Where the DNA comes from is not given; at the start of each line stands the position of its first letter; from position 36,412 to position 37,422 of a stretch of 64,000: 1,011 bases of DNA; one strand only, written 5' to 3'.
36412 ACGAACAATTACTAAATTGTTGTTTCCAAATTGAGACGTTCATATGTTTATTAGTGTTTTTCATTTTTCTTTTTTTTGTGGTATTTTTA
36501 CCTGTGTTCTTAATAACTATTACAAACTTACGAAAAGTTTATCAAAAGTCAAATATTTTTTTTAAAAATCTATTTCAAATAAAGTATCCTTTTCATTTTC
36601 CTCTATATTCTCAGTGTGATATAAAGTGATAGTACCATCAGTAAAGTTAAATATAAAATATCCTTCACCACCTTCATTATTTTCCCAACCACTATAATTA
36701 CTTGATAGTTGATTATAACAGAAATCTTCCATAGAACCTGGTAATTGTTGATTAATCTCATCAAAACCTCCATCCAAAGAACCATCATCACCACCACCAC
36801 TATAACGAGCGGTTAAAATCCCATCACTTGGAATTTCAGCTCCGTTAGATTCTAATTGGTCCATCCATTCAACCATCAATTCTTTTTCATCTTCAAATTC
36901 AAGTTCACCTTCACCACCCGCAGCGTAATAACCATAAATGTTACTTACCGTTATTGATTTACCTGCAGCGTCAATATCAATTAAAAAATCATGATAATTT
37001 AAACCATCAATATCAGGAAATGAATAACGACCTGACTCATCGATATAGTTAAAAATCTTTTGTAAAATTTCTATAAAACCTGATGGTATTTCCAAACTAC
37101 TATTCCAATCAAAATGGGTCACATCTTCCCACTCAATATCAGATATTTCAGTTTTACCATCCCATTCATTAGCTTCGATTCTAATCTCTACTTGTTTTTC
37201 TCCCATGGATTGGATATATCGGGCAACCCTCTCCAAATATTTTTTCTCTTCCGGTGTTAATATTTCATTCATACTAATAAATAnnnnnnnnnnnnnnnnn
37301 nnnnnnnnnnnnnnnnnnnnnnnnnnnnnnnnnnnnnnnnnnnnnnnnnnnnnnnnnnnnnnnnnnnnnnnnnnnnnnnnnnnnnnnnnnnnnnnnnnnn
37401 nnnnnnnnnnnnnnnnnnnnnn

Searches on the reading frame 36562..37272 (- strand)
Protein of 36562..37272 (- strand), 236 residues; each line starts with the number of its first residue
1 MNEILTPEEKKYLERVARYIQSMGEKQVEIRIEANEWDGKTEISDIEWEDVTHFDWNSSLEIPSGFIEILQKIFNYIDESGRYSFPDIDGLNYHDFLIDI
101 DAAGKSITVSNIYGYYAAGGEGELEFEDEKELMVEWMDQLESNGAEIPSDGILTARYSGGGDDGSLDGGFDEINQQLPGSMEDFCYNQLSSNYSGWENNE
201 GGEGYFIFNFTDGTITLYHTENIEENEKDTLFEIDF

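Call 34: search_protein_families(library=pfam, proteins=[window:36562-37272:-], max_evalue=0.001)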
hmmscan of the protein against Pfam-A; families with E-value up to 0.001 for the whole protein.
window:36562-37272:- (236 aa): 1 family
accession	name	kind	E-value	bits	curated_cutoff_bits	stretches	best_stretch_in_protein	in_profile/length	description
PF21798.2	DUF6878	-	1.3e-11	45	24.3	1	173-228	68-123/128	Family of unknown function (DUF6878)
